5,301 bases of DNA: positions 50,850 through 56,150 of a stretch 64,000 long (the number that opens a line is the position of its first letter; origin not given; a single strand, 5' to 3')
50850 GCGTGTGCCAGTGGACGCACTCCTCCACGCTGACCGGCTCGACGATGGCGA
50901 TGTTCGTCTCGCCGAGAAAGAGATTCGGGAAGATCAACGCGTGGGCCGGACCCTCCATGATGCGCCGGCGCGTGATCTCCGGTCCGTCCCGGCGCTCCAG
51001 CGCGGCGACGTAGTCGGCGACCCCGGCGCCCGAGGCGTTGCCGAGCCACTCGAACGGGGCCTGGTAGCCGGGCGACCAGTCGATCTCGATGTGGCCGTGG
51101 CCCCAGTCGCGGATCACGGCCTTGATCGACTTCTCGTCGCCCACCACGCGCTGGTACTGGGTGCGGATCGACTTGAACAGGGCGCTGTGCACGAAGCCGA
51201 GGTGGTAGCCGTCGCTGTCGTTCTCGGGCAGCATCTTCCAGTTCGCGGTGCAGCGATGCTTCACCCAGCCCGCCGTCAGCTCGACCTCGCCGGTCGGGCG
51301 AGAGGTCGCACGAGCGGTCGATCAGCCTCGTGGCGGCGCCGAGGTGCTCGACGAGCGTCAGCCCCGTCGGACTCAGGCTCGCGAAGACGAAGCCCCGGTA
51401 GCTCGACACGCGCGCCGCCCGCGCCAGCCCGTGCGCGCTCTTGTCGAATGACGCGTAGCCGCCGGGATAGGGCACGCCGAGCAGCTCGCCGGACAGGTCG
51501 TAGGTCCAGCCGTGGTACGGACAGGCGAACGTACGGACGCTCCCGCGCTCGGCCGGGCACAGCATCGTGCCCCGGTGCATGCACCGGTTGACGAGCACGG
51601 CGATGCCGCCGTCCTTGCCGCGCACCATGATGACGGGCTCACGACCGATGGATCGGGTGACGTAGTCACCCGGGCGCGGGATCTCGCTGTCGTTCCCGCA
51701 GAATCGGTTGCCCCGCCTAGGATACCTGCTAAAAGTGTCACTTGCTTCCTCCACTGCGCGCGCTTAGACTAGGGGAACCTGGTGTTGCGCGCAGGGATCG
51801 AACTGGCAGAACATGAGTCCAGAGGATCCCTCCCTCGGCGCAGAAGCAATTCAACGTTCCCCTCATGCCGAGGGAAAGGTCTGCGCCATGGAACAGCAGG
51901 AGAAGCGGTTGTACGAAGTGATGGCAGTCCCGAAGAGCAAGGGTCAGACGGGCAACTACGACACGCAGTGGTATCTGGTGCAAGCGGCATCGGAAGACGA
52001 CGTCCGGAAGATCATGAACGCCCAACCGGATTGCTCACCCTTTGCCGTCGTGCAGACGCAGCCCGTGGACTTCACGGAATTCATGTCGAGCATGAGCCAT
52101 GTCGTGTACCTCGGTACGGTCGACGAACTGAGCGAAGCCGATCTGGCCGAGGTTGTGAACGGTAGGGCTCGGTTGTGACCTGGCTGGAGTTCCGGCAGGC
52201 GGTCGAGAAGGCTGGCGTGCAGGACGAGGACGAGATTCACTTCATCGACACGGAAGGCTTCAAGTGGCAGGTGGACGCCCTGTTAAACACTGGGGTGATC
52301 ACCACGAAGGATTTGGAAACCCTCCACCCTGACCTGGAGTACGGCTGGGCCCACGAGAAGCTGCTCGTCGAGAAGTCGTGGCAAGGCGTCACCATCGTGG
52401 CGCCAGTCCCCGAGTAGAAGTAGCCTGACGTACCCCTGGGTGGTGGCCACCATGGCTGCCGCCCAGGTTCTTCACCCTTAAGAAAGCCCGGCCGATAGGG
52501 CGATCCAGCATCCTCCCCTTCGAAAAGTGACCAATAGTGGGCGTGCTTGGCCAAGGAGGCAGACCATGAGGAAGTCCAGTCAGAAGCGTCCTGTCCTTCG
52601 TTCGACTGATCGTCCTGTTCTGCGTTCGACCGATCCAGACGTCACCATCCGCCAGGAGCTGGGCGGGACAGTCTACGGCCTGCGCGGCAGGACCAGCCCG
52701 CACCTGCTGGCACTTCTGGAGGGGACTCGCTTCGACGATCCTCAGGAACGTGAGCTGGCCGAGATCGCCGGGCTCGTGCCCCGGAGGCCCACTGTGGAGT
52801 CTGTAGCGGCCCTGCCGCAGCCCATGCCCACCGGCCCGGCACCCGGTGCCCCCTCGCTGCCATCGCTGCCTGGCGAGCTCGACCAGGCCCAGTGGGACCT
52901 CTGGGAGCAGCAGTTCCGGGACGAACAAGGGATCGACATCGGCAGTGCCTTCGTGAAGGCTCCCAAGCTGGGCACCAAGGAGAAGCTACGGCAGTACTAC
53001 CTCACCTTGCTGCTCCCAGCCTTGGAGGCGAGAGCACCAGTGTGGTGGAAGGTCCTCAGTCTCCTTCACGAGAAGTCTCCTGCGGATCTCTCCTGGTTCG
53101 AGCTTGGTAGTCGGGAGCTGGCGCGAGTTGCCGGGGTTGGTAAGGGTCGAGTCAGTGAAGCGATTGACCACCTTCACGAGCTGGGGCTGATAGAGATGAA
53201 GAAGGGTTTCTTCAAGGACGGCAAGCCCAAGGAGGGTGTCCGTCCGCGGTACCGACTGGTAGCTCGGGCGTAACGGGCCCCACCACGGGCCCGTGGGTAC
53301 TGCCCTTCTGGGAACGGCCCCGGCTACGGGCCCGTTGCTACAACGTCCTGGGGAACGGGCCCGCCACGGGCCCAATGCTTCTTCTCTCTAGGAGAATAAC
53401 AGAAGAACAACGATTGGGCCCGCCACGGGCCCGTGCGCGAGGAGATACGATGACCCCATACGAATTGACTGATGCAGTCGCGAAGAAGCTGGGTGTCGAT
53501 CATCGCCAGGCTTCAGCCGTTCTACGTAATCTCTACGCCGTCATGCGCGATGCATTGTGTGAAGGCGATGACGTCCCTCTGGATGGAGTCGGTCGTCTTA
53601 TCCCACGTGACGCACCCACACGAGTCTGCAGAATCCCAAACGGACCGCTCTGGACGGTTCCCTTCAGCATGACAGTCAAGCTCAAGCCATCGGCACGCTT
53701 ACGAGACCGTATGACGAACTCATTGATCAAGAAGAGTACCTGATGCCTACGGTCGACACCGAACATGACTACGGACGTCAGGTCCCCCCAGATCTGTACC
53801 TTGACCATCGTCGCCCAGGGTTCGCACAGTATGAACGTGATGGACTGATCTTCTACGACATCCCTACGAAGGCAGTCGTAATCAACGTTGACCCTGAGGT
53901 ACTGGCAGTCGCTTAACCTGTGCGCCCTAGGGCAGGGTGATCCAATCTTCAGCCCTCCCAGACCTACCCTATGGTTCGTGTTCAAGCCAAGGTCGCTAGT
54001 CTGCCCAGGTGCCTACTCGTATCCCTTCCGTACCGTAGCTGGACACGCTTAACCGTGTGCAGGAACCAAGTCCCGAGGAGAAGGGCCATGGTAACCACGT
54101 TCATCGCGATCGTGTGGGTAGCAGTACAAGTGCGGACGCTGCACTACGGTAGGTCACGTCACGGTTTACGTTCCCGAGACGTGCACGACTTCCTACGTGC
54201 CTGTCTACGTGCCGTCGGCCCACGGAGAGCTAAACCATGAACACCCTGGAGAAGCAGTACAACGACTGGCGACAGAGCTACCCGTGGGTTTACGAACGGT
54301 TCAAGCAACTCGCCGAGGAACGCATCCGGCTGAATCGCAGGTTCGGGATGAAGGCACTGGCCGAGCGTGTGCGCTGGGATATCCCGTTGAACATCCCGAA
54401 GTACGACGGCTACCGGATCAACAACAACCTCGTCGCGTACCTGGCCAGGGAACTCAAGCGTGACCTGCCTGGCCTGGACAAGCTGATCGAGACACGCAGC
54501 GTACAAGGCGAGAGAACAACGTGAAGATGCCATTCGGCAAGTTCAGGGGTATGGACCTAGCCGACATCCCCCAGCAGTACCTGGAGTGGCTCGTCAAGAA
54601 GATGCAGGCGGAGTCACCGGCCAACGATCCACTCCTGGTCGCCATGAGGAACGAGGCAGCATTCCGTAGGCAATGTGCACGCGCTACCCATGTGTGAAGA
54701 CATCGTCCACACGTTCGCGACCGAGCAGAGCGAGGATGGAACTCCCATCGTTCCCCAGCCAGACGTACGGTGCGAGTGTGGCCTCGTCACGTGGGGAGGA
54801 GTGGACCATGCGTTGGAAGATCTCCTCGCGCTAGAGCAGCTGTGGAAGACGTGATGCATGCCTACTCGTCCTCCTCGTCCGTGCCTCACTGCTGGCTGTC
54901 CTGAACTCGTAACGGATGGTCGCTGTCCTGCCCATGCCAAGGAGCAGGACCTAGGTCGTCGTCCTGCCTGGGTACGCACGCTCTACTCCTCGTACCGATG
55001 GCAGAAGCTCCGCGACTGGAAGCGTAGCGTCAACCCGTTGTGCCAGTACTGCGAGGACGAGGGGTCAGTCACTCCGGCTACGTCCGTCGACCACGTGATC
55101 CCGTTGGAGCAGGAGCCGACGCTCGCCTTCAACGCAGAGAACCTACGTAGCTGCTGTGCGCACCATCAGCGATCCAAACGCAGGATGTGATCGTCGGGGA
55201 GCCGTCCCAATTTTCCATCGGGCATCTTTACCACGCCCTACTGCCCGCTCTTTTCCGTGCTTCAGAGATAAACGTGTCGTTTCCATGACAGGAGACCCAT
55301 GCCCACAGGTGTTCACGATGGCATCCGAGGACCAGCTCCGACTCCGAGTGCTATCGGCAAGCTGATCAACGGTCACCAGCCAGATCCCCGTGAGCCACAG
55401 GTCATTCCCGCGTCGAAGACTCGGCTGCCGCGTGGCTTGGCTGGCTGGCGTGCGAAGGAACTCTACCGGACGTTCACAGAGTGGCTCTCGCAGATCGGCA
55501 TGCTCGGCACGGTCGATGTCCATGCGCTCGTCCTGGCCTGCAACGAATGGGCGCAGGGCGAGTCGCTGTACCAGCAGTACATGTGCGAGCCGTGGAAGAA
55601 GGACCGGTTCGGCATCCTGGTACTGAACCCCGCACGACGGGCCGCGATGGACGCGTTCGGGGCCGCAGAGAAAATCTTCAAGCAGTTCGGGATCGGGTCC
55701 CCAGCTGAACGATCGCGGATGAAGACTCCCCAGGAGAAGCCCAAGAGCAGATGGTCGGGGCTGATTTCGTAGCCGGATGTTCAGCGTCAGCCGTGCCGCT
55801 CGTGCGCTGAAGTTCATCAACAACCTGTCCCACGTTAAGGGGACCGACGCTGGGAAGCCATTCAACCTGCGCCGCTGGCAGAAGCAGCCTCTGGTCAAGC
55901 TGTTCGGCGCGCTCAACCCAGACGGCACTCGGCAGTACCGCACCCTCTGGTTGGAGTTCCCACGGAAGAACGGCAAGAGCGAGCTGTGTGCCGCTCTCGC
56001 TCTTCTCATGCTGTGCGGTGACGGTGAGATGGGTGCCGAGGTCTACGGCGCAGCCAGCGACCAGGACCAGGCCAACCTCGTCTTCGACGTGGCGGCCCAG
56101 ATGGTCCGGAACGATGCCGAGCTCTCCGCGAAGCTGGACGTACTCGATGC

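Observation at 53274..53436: Array of eight GGGCCC hexamers (four roughly 23-bp units) between a wHTH gene and an HU/IHF-like gene in the prophage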

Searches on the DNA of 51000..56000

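Call 16: search_rna_families(source=window, start=51000, end=56000, threshold=evalue, max_evalue=1)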
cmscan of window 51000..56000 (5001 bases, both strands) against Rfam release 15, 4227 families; matches with E-value up to 1: 1.
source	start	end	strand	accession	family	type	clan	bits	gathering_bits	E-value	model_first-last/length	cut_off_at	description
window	54560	54620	-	RF03479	mir-324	Gene; miRNA;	-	20.8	70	0.55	1-83/83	no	mir-324 microRNA precursor family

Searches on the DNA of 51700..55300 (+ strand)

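Call 14: search_dna_similar(query=window:51700-55300:+, collection=phages, mode=distant, max_rows=20)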
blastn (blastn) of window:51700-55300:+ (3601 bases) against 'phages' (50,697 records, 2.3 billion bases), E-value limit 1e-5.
No match.

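Call 74: search_rna_families(sources=[L002, L003, L005, L007, L009, L170], threshold=gathering)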
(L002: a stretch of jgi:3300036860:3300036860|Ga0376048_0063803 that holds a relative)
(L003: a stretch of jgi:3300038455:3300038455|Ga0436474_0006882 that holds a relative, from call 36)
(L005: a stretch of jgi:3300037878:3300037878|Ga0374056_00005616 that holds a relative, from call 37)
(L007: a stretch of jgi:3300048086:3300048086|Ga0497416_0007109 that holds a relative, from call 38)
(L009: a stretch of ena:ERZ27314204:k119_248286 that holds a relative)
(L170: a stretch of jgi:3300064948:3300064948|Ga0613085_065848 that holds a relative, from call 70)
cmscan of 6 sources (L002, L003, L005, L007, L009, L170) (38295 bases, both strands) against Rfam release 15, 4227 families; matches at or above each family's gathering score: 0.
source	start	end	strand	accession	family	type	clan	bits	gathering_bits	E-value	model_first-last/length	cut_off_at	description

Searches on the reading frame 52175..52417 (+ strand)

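Call 11: search_protein_families(library=pfam, proteins=[window:52175-52417:+], max_evalue=0.01)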
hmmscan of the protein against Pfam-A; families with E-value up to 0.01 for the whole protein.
window:52175-52417:+ (80 aa): 0 families

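Call 12: search_protein_families(library=phrogs, proteins=[window:52175-52417:+], max_evalue=0.01)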
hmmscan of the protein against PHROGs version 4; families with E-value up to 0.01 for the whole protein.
window:52175-52417:+ (80 aa): 1 family
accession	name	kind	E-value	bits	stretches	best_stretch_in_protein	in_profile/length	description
phrog_20496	-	unknown function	0.0026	18.8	1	1-26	1-26/47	-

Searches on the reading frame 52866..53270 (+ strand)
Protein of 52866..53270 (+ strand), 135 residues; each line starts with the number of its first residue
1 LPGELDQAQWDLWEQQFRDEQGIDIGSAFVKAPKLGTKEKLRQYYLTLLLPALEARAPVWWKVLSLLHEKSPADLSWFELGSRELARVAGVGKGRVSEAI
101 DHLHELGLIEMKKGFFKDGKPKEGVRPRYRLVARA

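Call 31: search_protein_representatives(alignment_id=A2)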
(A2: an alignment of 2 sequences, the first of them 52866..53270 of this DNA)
Query: 2 sequences, 160 profile positions. Proteins with E-value up to 0.001 (for the whole library): 20; up to 1e-10: 13; up to 1e-30: 4. The best 20 are listed.
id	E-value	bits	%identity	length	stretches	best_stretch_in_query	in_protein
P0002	9.9e-81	285.7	-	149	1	1-160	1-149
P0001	1.3e-75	269.1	-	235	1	5-140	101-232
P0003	6.4e-40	153.1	-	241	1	6-140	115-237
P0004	8.5e-31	123.4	-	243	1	39-140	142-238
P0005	4.4e-22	95.1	-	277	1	21-154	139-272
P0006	2.1e-20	89.6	-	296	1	54-147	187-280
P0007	5.7e-18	81.7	-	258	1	12-148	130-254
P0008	1.7e-17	80.2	-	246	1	12-147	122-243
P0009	1.6e-15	73.8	-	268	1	2-148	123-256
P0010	5.7e-15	72.0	-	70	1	74-140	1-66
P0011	2.1e-14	70.1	-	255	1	11-146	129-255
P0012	4.0e-14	69.2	-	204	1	55-148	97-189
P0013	5.1e-12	62.4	-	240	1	40-145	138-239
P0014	4.5e-10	56.1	-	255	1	11-148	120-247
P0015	1.8e-09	54.1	-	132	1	53-147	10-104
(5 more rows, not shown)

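Call 36: find_encoding_contigs(protein=P0008, flank=8000, max_places=2)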
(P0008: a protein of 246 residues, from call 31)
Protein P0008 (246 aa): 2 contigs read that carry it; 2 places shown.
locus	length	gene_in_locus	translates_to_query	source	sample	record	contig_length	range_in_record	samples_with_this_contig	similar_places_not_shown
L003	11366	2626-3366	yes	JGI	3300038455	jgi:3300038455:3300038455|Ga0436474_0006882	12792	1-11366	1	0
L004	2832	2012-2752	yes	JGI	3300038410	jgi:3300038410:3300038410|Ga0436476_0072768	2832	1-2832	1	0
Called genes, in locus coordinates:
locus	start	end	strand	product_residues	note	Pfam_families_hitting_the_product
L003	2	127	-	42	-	?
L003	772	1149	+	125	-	PF04075:F420H2_quin_red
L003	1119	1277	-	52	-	-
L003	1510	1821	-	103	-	-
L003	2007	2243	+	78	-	-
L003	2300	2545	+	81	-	-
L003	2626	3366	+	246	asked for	-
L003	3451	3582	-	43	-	-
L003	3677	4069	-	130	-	PF01842:ACT, PF13291:ACT_4 (faint), PF19571:ACT_8, PF13740:ACT_6 (faint), PF13840:ACT_7 (faint), PF22468:ACT_9 (faint), PF22629:ACT_AHAS_ss (faint), PF01842:ACT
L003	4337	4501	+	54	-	-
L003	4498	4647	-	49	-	-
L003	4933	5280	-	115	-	-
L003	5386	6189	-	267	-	-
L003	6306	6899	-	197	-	-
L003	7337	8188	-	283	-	-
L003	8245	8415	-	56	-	-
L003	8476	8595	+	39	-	-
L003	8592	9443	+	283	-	PF14267:DUF4357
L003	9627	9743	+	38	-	-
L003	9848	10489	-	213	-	PF09851:SHOCT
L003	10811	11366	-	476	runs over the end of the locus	PF08238:Sel1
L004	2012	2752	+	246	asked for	-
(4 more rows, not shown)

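Call 37: find_encoding_contigs(protein=P0014, flank=10000, max_places=2)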
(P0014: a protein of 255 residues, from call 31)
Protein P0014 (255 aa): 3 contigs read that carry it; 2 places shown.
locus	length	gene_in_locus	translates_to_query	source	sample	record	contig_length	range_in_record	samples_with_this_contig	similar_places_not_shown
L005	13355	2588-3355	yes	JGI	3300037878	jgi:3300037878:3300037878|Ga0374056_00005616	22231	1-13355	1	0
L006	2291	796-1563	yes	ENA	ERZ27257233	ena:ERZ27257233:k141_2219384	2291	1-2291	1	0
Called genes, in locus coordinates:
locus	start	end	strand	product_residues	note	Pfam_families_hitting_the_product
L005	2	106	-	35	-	?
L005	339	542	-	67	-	-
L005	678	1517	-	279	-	PF13276:HTH_21, PF00665:rve, PF13683:rve_3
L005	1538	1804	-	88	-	PF01527:HTH_Tnp_1, PF02796:HTH_7 (weak), PF13384:HTH_23, PF13518:HTH_28, PF13551:HTH_29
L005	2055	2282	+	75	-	-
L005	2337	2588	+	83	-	-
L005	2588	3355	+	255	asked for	-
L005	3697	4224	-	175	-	PF01965:DJ-1_PfpI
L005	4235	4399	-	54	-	PF09723:Zn_ribbon_8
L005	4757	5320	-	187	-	-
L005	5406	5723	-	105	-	-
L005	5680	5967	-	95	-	-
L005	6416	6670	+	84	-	-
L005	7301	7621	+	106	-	-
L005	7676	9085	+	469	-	-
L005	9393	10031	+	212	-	-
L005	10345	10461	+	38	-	-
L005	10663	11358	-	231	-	-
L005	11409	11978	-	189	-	-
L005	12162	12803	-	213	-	PF09851:SHOCT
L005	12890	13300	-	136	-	-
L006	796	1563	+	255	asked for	-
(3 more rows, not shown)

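Call 38: find_encoding_contigs(protein=P0009, flank=5000, max_places=2)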
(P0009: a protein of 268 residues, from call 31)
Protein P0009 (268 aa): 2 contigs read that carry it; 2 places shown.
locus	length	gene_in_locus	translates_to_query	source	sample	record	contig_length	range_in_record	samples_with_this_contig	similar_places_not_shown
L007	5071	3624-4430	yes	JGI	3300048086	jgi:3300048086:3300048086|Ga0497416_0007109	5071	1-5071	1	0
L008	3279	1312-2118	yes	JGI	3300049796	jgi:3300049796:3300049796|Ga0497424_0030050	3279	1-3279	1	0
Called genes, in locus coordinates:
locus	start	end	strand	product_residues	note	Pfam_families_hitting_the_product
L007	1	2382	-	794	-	?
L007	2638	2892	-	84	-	-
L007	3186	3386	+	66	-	-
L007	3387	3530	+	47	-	-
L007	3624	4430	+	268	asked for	-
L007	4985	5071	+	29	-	?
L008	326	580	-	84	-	-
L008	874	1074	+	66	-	-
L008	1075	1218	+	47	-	-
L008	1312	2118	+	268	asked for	-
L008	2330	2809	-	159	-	PF01965:DJ-1_PfpI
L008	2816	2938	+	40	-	-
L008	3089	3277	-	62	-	?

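Call 42: search_protein_families(library=pfam, proteins=[L003:2007-2243:+, L003:2300-2545:+, L003:1510-1821:-, L005:2055-2282:+, L005:2337-2588:+, L007:2638-2892:-, L007:3186-3386:+], max_evalue=0.05)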
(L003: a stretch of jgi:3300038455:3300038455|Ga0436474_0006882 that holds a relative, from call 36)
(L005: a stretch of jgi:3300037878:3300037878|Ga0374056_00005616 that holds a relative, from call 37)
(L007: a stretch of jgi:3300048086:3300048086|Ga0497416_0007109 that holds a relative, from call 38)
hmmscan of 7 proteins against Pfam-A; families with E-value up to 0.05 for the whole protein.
L003:2007-2243:+ (78 aa): 0 families

L003:2300-2545:+ (81 aa): 0 families

L003:1510-1821:- (103 aa): 0 families

L005:2055-2282:+ (75 aa): 0 families

L005:2337-2588:+ (83 aa): 1 family
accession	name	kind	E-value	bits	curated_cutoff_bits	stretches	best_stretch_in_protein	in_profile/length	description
PF07848.18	PaaX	-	0.021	15.5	24.8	1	31-76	15-60/70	PaaX-like protein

L007:2638-2892:- (84 aa): 1 family
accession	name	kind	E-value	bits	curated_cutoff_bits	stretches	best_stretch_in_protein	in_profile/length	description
PF10123.14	Mu-like_Pro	-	0.017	15.1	25.2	1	21-69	203-250/330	Mu-like prophage I protein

L007:3186-3386:+ (66 aa): 2 families
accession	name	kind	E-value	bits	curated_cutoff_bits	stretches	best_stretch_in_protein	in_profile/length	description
PF16050.10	CDC73_N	-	0.022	14.5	27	1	5-37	74-106/299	Paf1 complex subunit CDC73 N-terminal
PF01715.23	IPPT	-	0.045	13.8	23.6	1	3-63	162-225/243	IPP transferase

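Call 43: search_protein_families(library=phrogs, proteins=[L003:2007-2243:+, L003:2300-2545:+, L003:1510-1821:-, L005:2055-2282:+, L005:2337-2588:+, L007:2638-2892:-, L007:3186-3386:+], max_evalue=0.05)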
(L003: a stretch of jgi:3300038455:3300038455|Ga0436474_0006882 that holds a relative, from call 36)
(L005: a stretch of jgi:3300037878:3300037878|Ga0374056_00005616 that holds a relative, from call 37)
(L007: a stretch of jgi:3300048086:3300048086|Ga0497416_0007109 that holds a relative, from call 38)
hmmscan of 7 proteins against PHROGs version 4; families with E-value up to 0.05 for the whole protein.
L003:2007-2243:+ (78 aa): 0 families

L003:2300-2545:+ (81 aa): 1 family
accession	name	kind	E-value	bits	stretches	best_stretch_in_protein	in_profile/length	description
phrog_11874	-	unknown function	0.02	16.1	1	32-78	10-56/65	-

L003:1510-1821:- (103 aa): 0 families

L005:2055-2282:+ (75 aa): 0 families

L005:2337-2588:+ (83 aa): 1 family
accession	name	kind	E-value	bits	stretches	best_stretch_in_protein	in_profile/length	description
phrog_27996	-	unknown function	0.02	16.3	0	38-77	10-50/65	-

L007:2638-2892:- (84 aa): 0 families

L007:3186-3386:+ (66 aa): 0 families

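Call 65: find_related_loci(query=A7, collection=viral_contigs, flank=10000)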
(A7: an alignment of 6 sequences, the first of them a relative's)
Query A7 (246 aa) in viral_contigs; peptide patterns used: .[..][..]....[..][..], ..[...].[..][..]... (x = any residue, [..] = any of these).
16 stretches matched a pattern, but none encodes a relative of the query by tblastn (E <= 1e-3).

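Call 66: find_related_loci(query=A8, collection=viral_contigs, flank=10000)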
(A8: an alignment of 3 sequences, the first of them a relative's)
Query A8 (255 aa) in viral_contigs; peptide patterns used: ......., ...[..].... (x = any residue, [..] = any of these).
48 stretches matched a pattern, but none encodes a relative of the query by tblastn (E <= 1e-3).

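Call 67: find_encoding_contigs(protein=P0003, flank=10000, max_places=3)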
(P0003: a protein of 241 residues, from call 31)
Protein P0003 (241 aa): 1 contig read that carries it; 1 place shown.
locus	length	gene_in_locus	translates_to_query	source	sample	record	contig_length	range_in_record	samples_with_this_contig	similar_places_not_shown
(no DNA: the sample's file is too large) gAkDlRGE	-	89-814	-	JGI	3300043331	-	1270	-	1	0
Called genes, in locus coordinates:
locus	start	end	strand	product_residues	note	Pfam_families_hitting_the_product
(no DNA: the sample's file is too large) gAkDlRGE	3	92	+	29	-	?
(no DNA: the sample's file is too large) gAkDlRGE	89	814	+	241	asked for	-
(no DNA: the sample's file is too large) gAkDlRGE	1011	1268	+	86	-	?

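Call 68: find_encoding_contigs(protein=P0004, flank=10000, max_places=3)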
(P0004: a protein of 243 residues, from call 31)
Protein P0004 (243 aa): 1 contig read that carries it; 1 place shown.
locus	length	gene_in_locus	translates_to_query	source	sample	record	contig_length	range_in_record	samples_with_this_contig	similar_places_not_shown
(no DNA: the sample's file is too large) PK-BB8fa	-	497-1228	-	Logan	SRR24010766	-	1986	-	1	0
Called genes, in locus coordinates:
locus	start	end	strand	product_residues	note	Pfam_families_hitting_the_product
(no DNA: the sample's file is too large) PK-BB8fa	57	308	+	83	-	-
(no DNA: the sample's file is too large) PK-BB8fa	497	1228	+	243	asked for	-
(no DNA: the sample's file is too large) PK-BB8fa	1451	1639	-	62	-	-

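Call 69: find_encoding_contigs(protein=P0011, flank=10000, max_places=3)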
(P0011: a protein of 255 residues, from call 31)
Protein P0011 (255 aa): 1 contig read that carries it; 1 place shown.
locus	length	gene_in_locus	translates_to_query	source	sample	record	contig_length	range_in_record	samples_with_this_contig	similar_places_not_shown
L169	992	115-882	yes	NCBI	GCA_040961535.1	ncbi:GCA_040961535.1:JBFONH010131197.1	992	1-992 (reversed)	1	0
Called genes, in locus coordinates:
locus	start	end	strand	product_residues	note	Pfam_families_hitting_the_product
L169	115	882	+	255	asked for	-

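Call 70: find_encoding_contigs(protein=P0006, flank=10000, max_places=3)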
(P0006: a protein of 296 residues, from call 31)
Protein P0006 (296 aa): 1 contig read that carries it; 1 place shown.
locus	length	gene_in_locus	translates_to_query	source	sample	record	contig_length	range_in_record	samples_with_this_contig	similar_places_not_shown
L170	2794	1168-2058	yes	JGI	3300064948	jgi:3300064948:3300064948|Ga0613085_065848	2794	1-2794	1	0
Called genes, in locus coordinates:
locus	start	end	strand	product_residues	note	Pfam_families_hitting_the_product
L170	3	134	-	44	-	?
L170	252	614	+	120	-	-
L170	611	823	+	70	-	-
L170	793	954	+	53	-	-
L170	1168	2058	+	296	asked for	-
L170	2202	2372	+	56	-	-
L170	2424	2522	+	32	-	-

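Call 91: find_encoding_contigs(protein=P0005, flank=10000, max_places=3)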
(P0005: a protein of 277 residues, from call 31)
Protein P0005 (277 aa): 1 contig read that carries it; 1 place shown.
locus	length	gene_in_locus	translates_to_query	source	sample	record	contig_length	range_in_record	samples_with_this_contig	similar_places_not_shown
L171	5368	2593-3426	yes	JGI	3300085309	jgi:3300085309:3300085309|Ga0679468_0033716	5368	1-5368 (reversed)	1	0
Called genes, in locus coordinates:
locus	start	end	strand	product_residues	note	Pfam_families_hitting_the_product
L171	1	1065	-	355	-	?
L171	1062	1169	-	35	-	-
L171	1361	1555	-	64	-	-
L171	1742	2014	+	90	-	-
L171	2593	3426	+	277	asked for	-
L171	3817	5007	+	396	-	-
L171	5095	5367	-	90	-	?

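Call 93: search_protein_families(library=pfam, proteins=[L171:3817-5007:+, L171:1-1065:-, L171:1742-2014:+, L171:1361-1555:-, L171:5095-5367:-], max_evalue=0.01)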
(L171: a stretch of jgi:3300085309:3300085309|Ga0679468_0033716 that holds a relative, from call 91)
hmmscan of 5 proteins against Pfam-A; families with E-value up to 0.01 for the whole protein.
L171:3817-5007:+ (396 aa): 0 families

L171:1-1065:- (355 aa): 3 families
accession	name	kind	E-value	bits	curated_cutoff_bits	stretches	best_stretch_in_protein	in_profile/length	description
PF00239.26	Resolvase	-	8.7e-40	136.6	23.3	1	5-150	1-144/145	Resolvase, N terminal domain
PF07508.19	Recombinase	-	1.3e-14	54.7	21.1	1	177-279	3-102/102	Recombinase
PF13408.12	Zn_ribbon_recom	-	1.7e-05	25.5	25.3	1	293-344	1-57/58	Recombinase zinc beta ribbon domain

L171:1742-2014:+ (90 aa): 0 families

L171:1361-1555:- (64 aa): 0 families

L171:5095-5367:- (90 aa): 0 families

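Call 95: search_protein_families(library=phrogs, proteins=[L171:3817-5007:+, L171:1742-2014:+, L171:1361-1555:-, L171:5095-5367:-, L170:252-614:+, L170:611-823:+, L005:7676-9085:+, L003:8592-9443:+], max_evalue=0.01)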
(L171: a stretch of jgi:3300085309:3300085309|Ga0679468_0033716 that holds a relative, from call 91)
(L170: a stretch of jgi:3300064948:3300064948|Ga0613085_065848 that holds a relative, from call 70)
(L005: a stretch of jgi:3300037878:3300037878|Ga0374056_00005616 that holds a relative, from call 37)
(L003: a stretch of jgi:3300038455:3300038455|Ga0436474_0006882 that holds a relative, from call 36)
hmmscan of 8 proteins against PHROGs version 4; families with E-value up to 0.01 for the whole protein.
L171:3817-5007:+ (396 aa): 0 families

L171:1742-2014:+ (90 aa): 0 families

L171:1361-1555:- (64 aa): 0 families

L171:5095-5367:- (90 aa): 0 families

L170:252-614:+ (120 aa): 0 families

L170:611-823:+ (70 aa): 0 families

L005:7676-9085:+ (469 aa): 0 families

L003:8592-9443:+ (283 aa): 1 family
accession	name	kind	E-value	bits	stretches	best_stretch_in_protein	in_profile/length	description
phrog_12629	-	unknown function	2.4e-72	244.7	1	5-281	6-297/303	-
